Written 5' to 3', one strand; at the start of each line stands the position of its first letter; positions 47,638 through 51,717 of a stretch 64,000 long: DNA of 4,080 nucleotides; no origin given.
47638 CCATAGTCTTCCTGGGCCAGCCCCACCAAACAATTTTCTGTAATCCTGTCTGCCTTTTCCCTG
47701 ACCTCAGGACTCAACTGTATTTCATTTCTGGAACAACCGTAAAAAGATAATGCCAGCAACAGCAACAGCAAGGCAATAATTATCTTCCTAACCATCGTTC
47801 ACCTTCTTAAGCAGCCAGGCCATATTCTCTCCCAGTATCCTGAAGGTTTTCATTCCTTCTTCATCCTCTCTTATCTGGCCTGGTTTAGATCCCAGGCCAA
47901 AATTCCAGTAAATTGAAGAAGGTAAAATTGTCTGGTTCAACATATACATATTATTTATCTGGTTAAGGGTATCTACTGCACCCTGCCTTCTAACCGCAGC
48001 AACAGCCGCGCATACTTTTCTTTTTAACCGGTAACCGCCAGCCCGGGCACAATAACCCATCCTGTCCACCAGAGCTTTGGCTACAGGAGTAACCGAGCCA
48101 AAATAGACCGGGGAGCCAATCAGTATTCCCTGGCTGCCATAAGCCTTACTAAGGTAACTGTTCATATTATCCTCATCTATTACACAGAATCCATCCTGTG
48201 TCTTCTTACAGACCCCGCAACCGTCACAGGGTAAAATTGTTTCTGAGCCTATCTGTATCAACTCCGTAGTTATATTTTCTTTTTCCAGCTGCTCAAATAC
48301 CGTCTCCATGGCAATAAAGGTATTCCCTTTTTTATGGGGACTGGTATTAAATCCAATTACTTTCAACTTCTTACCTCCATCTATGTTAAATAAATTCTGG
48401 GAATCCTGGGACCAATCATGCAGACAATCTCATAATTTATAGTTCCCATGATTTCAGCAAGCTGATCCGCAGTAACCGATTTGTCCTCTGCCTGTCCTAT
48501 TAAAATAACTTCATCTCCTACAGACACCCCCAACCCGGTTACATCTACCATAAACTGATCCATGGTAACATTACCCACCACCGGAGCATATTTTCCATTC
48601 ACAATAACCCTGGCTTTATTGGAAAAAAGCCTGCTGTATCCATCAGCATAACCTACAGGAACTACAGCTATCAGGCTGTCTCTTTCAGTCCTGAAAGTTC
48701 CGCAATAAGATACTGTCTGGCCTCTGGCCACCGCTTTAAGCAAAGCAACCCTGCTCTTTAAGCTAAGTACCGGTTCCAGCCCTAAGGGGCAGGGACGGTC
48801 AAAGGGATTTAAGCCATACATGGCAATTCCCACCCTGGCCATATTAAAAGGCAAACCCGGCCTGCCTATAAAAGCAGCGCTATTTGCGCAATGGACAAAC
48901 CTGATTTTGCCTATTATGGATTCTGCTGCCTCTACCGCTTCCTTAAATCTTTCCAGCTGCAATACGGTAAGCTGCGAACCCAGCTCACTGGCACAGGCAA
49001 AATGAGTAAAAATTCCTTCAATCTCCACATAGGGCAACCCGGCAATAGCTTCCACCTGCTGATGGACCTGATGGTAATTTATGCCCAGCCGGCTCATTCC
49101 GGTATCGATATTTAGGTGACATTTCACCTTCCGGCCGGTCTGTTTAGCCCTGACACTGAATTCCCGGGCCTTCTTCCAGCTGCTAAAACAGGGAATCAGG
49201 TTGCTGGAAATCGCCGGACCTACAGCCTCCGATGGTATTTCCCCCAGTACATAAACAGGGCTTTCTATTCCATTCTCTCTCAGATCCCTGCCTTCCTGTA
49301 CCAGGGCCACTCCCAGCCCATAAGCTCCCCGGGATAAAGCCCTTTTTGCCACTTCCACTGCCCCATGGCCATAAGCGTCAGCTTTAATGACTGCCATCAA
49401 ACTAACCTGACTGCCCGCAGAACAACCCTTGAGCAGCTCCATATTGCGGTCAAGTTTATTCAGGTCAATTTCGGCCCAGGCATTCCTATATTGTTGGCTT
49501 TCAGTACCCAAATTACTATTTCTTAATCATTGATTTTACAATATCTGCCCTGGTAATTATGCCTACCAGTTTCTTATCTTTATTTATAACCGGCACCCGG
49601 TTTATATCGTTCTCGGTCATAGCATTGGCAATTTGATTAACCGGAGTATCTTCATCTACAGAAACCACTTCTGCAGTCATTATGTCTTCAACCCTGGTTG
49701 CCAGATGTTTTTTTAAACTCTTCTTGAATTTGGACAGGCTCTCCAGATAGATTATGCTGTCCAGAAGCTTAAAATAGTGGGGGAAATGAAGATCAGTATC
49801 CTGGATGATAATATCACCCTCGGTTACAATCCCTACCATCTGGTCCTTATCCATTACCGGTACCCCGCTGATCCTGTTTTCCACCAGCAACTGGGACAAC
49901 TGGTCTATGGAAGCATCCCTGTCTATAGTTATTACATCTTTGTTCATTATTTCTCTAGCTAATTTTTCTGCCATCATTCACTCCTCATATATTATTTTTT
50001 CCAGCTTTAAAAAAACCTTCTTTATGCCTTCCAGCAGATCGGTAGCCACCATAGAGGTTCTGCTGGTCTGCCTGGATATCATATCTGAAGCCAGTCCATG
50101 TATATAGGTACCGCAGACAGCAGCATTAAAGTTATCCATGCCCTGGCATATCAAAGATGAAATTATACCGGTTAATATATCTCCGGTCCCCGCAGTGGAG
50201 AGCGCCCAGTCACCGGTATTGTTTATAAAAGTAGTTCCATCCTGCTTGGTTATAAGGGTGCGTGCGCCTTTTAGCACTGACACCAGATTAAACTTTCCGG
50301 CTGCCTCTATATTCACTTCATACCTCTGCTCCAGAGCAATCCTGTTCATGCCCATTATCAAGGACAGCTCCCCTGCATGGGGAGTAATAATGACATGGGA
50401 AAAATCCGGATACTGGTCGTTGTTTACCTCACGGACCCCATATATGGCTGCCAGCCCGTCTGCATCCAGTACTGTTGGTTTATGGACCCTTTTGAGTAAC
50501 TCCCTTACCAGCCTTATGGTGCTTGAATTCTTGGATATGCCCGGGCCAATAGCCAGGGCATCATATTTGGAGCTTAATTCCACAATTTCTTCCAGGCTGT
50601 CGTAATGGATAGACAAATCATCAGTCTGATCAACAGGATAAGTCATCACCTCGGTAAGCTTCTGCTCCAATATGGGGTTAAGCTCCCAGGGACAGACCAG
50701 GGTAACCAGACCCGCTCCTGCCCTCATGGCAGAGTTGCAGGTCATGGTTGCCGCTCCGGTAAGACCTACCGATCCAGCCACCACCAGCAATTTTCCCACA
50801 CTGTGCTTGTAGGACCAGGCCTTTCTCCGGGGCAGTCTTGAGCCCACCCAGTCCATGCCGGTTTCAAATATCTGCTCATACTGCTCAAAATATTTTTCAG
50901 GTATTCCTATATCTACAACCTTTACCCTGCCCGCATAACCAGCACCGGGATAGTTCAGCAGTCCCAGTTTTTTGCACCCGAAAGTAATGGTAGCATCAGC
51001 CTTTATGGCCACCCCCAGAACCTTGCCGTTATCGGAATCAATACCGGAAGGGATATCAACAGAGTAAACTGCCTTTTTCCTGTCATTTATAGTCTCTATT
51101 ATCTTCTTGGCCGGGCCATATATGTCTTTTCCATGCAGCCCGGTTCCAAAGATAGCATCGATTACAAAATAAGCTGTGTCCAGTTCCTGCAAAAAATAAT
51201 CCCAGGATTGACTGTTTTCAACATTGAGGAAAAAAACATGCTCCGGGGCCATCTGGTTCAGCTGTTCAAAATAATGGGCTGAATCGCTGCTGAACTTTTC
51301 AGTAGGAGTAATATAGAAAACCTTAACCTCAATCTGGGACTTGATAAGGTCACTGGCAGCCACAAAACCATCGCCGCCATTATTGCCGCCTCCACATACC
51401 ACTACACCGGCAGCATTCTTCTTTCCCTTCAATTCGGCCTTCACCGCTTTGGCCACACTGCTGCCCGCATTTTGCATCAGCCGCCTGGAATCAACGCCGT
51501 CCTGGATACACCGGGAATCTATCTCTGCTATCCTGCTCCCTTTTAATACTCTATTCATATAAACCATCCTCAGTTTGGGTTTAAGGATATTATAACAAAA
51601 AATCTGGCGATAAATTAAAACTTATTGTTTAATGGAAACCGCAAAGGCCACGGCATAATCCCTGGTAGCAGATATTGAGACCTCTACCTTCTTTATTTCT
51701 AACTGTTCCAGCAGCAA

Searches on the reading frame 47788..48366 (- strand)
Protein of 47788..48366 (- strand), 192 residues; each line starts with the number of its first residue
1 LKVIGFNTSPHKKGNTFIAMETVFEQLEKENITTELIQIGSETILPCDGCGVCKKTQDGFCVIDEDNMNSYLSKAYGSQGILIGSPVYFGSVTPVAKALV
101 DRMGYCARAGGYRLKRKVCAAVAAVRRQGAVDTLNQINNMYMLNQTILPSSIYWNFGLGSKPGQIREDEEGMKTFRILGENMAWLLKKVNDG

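Call 38: search_protein_families(library=pfam, proteins=[window:47788-48366:-], max_evalue=0.00001)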
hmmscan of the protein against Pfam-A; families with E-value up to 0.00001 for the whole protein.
window:47788-48366:- (192 aa): 1 family
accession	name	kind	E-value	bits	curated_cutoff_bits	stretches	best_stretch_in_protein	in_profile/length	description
PF03358.20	FMN_red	-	1.3e-23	83.7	24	1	1-157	1-148/152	NADPH-dependent FMN reductase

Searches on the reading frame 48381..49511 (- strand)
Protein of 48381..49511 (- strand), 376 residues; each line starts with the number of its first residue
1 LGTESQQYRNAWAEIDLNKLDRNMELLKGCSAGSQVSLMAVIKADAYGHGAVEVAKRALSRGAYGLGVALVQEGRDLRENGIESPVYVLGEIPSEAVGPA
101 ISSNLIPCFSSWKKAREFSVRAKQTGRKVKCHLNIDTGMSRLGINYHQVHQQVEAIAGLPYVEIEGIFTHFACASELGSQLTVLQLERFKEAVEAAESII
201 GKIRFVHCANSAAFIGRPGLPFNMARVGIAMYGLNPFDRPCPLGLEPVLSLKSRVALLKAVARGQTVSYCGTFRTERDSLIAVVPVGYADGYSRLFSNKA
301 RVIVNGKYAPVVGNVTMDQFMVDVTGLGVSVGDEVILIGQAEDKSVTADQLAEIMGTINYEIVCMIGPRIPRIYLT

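Call 38: search_protein_families(library=pfam, proteins=[window:48381-49511:-], max_evalue=0.00001)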
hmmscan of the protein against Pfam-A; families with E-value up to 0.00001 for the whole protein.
window:48381-49511:- (376 aa): 2 families
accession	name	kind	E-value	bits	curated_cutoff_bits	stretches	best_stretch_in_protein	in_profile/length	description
PF01168.26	Ala_racemase_N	-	2.1e-64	217.7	24.1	1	15-236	1-220/220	Alanine racemase, N-terminal domain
PF00842.27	Ala_racemase_C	-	8.3e-48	161.6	25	1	248-374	1-127/127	Alanine racemase, C-terminal domain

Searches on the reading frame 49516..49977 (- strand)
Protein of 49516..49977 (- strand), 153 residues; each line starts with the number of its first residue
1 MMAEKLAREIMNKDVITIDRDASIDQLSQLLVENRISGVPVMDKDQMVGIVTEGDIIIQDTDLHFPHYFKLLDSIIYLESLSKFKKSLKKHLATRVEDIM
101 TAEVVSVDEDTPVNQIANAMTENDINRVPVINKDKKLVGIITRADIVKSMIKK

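Call 38: search_protein_families(library=pfam, proteins=[window:49516-49977:-], max_evalue=0.00001)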
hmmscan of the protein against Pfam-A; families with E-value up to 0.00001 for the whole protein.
window:49516-49977:- (153 aa): 1 family
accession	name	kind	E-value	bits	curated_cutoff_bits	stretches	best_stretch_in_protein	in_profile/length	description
PF00571.33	CBS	-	2.5e-32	111.4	24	2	96-150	1-55/57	CBS domain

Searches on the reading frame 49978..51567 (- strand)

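Call 39: search_protein_families(library=pfam, proteins=[window:49978-51567:-], max_evalue=0.00001)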
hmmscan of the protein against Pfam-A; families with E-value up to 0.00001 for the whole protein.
window:49978-51567:- (529 aa): 3 families
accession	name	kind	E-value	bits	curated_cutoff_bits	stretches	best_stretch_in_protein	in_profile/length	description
PF01256.23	Carb_kinase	-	7.6e-51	173.3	27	1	260-515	1-240/242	NAD(P)H-hydrate dehydratase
PF03853.21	YjeF_N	-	8.3e-43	146.7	24.9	1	29-202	3-169/169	YjeF-related protein N-terminus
PF02110.20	HK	-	4.1e-06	26.8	27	1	324-518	39-244/247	Hydroxyethylthiazole kinase family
